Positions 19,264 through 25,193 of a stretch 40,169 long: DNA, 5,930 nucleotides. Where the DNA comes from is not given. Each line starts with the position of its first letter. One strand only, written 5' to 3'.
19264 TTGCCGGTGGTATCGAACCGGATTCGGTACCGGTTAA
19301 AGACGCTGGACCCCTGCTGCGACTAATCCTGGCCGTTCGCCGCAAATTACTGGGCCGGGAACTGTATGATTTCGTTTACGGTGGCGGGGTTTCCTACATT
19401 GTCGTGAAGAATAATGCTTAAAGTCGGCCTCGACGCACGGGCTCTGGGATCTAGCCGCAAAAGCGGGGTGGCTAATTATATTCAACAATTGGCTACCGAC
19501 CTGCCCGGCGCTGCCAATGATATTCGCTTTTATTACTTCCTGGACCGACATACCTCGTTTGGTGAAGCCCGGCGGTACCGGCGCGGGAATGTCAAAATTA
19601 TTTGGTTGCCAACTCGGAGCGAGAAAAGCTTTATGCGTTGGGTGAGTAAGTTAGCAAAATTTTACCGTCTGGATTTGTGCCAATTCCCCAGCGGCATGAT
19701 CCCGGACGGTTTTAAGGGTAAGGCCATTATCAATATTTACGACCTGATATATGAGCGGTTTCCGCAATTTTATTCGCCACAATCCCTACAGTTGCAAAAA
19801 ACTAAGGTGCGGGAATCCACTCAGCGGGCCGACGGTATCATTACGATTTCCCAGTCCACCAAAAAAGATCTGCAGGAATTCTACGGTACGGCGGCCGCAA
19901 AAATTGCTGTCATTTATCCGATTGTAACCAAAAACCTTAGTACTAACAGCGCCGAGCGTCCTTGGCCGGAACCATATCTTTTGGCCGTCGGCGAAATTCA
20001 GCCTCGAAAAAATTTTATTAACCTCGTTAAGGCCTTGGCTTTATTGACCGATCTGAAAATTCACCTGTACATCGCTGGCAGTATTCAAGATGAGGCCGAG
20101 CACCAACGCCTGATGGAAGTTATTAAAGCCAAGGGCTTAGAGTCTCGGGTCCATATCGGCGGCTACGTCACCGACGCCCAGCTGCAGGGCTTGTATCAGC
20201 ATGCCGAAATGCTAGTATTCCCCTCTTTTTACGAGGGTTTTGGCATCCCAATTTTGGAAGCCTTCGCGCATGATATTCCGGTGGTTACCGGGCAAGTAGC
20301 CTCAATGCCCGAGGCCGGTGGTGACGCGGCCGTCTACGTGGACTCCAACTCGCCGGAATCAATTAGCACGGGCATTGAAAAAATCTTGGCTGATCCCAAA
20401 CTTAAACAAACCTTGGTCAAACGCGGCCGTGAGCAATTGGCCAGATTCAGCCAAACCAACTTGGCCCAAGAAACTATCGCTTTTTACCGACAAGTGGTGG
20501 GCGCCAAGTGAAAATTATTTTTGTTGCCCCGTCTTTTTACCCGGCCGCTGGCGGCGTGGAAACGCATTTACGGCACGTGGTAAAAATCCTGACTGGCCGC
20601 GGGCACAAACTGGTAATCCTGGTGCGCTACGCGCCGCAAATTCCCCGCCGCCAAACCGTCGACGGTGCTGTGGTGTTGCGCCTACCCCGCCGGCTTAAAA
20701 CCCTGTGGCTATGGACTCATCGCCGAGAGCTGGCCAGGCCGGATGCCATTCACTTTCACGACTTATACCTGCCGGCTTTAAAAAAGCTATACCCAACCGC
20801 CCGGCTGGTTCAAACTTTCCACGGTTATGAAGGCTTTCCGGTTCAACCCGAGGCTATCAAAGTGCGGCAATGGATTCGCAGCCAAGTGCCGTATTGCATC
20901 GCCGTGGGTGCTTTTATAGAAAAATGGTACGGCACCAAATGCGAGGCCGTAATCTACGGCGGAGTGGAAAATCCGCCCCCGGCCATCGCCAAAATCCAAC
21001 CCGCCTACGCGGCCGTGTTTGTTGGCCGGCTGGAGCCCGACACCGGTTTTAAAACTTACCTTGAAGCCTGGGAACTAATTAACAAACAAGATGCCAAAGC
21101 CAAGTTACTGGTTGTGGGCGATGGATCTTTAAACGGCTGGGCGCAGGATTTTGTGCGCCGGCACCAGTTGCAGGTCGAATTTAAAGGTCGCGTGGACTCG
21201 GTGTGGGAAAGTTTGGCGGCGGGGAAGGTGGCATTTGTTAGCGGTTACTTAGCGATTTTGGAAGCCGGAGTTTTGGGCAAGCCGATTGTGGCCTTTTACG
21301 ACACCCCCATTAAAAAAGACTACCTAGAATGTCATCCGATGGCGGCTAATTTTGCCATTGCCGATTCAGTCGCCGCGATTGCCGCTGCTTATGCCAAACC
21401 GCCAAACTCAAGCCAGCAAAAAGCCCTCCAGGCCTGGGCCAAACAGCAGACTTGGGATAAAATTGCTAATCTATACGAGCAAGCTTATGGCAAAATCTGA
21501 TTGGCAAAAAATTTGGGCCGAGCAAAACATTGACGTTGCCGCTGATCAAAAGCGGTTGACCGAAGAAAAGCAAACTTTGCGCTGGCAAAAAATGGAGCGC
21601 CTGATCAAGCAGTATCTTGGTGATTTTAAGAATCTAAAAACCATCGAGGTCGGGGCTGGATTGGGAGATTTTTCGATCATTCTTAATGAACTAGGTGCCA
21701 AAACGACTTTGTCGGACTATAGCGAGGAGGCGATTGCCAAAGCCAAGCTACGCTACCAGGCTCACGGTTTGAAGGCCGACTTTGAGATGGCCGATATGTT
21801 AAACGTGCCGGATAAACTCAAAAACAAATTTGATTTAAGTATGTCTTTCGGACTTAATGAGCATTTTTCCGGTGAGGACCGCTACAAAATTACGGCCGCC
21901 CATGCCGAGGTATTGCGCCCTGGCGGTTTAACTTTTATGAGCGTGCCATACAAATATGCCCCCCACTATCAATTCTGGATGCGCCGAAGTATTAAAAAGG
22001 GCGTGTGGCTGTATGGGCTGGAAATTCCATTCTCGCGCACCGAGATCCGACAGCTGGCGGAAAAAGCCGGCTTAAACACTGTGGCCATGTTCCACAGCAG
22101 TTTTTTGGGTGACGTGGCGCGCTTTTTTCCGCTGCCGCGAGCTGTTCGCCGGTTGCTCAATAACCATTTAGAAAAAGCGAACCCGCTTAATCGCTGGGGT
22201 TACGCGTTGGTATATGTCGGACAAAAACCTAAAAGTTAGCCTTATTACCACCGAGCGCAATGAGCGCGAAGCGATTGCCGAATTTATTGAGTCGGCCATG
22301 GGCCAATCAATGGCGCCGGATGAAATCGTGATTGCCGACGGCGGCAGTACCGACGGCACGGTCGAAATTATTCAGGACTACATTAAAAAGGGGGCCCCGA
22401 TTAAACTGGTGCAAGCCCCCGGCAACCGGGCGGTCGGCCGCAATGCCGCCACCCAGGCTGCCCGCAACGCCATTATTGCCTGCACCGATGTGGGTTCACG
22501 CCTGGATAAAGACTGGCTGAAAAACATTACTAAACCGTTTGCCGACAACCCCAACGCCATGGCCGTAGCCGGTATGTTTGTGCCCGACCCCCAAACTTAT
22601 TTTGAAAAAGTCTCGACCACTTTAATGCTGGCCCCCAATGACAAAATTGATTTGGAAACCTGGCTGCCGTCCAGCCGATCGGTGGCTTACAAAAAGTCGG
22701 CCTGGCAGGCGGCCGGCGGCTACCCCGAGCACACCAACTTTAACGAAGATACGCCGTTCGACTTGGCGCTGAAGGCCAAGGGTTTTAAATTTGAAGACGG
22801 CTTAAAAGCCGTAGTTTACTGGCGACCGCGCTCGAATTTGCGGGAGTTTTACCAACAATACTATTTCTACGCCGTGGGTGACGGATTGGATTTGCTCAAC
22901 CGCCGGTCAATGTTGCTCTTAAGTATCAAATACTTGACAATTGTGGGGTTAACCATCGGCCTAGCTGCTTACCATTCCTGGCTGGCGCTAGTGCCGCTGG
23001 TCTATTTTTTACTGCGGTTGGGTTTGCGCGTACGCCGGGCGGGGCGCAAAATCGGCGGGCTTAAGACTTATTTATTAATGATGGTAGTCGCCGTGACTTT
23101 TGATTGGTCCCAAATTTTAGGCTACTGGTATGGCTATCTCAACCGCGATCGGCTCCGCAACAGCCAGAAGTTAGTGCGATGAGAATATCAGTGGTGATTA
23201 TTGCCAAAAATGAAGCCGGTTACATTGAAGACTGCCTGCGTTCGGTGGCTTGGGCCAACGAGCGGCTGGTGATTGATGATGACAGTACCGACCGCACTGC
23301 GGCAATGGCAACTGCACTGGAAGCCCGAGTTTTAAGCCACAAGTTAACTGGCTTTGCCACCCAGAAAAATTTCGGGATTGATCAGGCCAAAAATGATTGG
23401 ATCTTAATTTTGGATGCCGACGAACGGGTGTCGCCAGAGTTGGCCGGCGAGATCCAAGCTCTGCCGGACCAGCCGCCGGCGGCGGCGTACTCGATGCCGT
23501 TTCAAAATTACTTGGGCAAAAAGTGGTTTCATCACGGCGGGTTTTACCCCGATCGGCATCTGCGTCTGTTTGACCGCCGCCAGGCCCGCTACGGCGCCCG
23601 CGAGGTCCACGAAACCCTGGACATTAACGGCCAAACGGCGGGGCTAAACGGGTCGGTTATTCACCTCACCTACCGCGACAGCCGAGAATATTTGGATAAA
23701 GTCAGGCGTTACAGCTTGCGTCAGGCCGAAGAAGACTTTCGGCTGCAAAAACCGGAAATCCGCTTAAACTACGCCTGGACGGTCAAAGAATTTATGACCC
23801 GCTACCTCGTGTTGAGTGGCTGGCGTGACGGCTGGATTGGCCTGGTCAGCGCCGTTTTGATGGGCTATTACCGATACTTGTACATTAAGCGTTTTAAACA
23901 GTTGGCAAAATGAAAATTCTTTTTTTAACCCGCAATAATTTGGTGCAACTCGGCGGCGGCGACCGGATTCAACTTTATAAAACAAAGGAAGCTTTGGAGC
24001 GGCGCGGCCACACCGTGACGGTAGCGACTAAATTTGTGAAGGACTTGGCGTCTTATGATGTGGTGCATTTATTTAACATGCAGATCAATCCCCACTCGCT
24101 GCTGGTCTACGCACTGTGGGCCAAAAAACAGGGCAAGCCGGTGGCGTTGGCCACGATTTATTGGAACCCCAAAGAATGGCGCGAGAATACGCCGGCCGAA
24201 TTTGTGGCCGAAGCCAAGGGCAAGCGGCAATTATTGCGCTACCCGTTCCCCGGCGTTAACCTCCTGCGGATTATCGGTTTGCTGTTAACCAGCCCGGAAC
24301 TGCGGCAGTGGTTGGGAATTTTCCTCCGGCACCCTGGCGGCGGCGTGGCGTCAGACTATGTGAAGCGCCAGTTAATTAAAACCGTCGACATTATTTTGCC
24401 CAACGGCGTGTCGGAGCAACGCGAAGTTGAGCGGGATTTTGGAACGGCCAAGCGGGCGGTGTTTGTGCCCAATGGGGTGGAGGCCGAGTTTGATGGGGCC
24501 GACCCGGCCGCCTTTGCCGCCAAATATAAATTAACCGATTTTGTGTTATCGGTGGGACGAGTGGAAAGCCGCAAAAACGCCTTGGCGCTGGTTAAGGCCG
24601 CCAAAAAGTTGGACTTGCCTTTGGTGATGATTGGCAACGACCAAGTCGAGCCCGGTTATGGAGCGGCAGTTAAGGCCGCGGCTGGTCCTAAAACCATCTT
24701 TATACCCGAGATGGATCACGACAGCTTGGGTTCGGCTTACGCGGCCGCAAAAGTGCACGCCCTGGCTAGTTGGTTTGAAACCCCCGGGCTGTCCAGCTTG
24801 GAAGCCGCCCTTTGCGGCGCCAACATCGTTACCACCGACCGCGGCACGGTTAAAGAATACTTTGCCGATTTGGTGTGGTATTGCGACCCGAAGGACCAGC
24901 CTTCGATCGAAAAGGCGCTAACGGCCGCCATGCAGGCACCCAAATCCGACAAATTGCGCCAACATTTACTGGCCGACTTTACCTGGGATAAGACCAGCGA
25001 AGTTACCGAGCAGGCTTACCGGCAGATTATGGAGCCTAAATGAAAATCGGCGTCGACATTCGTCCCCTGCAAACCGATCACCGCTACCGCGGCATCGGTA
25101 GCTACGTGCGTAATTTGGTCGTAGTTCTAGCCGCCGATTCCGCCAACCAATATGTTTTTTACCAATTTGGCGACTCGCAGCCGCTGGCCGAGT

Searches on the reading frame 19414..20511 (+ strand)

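Call 42: search_protein_families(library=pfam, proteins=[window:19414-20511:+])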
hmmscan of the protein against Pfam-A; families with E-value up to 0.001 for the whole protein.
window:19414-20511:+ (365 aa): 5 families
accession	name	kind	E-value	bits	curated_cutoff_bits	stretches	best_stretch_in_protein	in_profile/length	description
PF00534.26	Glycos_transf_1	-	2.6e-31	108.9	26.4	1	185-340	14-171/172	Glycosyl transferases group 1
PF13692.12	Glyco_trans_1_4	-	4.3e-25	89.1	27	1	187-327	2-142/142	Glycosyl transferases group 1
PF20706.3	GT4-conflict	-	7.1e-11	42.1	26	1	134-294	142-312/385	Family 4 Glycosyltransferase in conflict systems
PF13439.12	Glyco_transf_4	-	1.7e-10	41.7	28.5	1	17-171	2-166/170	Glycosyltransferase Family 4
PF13524.12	Glyco_trans_1_2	-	5.5e-05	23.6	25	1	204-344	5-132/144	Glycosyl transferase-like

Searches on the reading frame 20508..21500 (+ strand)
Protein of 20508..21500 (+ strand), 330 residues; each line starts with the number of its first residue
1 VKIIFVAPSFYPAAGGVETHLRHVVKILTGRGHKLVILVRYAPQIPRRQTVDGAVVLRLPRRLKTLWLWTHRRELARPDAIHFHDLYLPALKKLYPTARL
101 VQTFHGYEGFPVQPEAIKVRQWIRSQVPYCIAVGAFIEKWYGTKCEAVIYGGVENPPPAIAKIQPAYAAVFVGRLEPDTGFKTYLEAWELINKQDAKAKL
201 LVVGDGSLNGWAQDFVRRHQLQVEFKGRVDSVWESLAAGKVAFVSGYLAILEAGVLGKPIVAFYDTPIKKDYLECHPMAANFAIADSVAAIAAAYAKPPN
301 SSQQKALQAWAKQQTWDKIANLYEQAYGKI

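Call 42: search_protein_families(library=pfam, proteins=[window:20508-21500:+])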
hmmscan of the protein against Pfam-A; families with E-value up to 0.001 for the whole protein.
window:20508-21500:+ (330 aa): 4 families
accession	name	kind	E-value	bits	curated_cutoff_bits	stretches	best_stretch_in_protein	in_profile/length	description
PF13692.12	Glyco_trans_1_4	-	2.3e-12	47.8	27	1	169-267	4-109/142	Glycosyl transferases group 1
PF13439.12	Glyco_transf_4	-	3.4e-11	43.9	28.5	1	15-143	2-150/170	Glycosyltransferase Family 4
PF00534.26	Glycos_transf_1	-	2.2e-10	40.8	26.4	1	168-272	17-130/172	Glycosyl transferases group 1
PF13579.12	Glyco_trans_4_4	-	2.5e-07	31.6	29.7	1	15-123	1-120/158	Glycosyl transferase 4-like domain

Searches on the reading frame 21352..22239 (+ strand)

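Call 42: search_protein_families(library=pfam, proteins=[window:21352-22239:+])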
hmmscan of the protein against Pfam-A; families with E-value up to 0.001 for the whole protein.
window:21352-22239:+ (295 aa): 5 families
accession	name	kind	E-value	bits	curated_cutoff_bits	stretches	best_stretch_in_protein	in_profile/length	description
PF13649.12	Methyltransf_25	-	1.1e-14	55.3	27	1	99-192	3-97/97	Methyltransferase domain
PF08241.18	Methyltransf_11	-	7.1e-12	46.3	21.2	1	99-195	2-94/95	Methyltransferase domain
PF13847.12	Methyltransf_31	-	3.6e-11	43.4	27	1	93-200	3-113/145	Methyltransferase domain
PF13489.12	Methyltransf_23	-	1.5e-09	38.2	27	1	79-244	7-162/164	Methyltransferase domain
PF08242.18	Methyltransf_12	-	5.9e-09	37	30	1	98-193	1-97/98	Methyltransferase domain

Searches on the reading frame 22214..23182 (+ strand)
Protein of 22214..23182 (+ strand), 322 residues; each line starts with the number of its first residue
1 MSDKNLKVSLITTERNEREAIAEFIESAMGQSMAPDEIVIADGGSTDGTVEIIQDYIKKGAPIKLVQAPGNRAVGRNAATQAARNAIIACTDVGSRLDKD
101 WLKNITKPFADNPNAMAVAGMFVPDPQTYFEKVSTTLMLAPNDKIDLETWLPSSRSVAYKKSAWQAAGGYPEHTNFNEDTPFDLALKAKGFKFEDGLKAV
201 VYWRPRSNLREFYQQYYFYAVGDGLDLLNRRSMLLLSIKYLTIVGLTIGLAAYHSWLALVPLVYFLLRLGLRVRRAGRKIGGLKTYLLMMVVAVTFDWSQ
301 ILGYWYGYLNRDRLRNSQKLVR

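Call 42: search_protein_families(library=pfam, proteins=[window:22214-23182:+])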
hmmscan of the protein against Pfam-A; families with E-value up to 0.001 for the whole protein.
window:22214-23182:+ (322 aa): 1 family
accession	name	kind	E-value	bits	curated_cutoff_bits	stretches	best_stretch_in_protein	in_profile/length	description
PF00535.33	Glycos_transf_2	-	2e-20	73.8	23.3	1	9-136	1-130/168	Glycosyl transferase family 2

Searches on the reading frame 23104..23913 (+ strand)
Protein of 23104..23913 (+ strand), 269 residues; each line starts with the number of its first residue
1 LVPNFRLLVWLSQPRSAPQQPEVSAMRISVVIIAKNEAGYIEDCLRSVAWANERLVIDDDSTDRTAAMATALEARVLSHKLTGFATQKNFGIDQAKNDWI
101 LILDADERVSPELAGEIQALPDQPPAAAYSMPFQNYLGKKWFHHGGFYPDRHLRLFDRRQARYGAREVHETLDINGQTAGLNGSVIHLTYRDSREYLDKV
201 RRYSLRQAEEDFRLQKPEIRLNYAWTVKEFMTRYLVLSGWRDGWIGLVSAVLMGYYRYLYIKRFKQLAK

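Call 42: search_protein_families(library=pfam, proteins=[window:23104-23913:+])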
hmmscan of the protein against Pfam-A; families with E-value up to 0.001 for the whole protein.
window:23104-23913:+ (269 aa): 2 families
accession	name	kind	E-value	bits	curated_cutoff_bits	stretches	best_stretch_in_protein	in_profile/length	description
PF00535.33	Glycos_transf_2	-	1.3e-20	74.5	23.3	1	29-162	1-143/168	Glycosyl transferase family 2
PF13704.12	Glyco_tranf_2_4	-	3.7e-05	24.6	27.5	1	35-107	1-82/98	Glycosyl transferase family 2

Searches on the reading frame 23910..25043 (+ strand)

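Call 42: search_protein_families(library=pfam, proteins=[window:23910-25043:+])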
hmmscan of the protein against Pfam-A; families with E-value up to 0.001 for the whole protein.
window:23910-25043:+ (377 aa): 3 families
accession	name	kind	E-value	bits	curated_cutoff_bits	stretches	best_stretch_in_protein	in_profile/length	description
PF00534.26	Glycos_transf_1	-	3e-17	63.1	26.4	1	209-346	15-161/172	Glycosyl transferases group 1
PF13692.12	Glyco_trans_1_4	-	2.5e-10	41.2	27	1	212-339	4-138/142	Glycosyl transferases group 1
PF13439.12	Glyco_transf_4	-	4.4e-05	24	28.5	0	21-60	7-46/170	Glycosyltransferase Family 4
